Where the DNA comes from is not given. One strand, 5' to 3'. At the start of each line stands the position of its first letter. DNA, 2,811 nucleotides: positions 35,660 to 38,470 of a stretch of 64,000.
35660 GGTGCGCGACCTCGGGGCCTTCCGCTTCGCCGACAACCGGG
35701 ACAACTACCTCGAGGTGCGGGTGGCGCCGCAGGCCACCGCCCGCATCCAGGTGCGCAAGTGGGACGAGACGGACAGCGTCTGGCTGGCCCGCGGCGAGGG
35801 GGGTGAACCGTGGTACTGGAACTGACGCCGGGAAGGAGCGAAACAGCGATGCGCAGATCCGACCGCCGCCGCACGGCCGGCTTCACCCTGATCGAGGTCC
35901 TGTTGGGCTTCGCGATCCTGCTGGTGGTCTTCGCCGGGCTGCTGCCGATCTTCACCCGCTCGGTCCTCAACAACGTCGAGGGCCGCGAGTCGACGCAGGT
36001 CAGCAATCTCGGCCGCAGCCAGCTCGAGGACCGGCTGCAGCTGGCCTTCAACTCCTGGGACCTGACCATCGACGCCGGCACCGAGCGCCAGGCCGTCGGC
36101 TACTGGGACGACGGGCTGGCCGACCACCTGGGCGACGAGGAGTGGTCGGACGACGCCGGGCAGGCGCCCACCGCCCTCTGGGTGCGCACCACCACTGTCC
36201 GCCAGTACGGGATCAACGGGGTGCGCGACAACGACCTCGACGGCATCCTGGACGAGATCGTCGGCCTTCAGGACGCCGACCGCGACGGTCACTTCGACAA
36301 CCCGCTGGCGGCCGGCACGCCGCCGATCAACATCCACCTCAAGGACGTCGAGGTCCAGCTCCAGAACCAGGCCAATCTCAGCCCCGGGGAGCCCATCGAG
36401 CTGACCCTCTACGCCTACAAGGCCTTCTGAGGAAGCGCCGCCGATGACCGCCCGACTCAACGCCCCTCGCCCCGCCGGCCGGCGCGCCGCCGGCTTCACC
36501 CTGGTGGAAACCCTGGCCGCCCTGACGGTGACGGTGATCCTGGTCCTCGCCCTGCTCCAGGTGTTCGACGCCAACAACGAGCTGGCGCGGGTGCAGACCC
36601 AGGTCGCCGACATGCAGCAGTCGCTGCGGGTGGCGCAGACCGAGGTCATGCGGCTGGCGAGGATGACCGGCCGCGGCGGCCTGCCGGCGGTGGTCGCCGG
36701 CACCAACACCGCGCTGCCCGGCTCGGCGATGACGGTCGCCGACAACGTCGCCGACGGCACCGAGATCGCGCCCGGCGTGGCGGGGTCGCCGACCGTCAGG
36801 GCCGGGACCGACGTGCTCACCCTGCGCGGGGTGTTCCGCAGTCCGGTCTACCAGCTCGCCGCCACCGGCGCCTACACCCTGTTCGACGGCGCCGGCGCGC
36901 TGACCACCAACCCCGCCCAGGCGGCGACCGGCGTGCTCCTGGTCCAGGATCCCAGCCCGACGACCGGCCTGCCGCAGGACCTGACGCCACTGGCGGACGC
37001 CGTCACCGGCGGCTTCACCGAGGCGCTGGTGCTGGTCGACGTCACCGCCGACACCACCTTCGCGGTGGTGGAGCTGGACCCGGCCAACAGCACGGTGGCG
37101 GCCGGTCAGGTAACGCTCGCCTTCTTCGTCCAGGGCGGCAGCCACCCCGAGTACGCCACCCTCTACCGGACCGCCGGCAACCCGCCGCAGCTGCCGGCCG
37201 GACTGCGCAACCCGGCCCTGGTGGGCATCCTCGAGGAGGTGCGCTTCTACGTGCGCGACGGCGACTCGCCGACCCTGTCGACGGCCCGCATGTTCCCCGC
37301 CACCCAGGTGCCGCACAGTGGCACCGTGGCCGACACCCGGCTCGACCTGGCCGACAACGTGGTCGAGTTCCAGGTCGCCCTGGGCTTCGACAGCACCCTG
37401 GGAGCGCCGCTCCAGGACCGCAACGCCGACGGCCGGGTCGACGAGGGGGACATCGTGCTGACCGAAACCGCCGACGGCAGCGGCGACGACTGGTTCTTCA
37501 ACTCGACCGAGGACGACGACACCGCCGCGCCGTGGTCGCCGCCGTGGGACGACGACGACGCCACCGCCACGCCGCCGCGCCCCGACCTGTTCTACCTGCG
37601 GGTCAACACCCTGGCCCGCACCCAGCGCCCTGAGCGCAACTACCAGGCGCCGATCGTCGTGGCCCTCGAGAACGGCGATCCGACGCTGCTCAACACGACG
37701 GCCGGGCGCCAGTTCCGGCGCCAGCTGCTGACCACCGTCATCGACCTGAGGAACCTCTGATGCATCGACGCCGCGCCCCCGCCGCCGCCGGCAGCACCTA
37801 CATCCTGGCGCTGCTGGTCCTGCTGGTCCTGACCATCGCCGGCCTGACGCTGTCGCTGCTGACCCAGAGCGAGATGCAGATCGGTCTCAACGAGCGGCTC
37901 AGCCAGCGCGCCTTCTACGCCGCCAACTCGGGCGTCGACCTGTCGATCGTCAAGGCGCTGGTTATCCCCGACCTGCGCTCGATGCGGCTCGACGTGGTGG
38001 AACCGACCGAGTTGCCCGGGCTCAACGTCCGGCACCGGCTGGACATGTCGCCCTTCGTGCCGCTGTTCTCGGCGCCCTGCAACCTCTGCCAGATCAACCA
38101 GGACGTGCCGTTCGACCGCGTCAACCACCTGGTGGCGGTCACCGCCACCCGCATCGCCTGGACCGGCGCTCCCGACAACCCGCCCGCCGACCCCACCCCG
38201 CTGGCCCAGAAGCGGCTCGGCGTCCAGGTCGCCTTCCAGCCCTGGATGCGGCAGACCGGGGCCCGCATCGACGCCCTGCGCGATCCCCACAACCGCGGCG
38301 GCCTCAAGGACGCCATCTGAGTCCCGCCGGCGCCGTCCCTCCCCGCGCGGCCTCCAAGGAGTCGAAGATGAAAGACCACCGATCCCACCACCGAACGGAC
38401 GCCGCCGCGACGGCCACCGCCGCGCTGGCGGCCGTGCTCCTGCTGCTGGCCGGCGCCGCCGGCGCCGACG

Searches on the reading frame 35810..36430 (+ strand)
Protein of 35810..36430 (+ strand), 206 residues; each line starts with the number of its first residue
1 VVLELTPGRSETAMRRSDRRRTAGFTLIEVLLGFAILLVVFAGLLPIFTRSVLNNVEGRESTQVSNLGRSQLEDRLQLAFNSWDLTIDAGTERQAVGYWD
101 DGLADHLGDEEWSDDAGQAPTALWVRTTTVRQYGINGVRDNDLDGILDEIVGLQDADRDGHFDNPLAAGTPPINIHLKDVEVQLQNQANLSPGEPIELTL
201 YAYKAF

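Call 74: search_protein_families(library=pfam, proteins=[window:35810-36430:+], max_evalue=0.001)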
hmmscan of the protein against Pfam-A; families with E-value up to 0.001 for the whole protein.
window:35810-36430:+ (206 aa): 1 family
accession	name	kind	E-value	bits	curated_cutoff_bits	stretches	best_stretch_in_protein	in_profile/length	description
PF07963.17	N_methyl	-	2.5e-06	27.2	21.2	1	19-45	1-27/27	Prokaryotic N-terminal methylation motif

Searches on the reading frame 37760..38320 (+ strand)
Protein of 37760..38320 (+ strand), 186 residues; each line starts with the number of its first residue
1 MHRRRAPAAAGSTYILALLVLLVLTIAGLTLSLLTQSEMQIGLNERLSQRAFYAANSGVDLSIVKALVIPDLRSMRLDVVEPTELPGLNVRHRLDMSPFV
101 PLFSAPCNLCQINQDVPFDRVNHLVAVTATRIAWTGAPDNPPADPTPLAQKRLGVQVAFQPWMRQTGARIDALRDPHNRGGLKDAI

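Call 74: search_protein_families(library=pfam, proteins=[window:37760-38320:+], max_evalue=0.001)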
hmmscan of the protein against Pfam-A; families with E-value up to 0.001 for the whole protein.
window:37760-38320:+ (186 aa): 1 family
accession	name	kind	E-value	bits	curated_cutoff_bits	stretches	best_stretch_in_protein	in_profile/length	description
PF14341.11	PilX_N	-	5.6e-08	33.1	25.5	1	10-59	1-50/51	PilX N-terminal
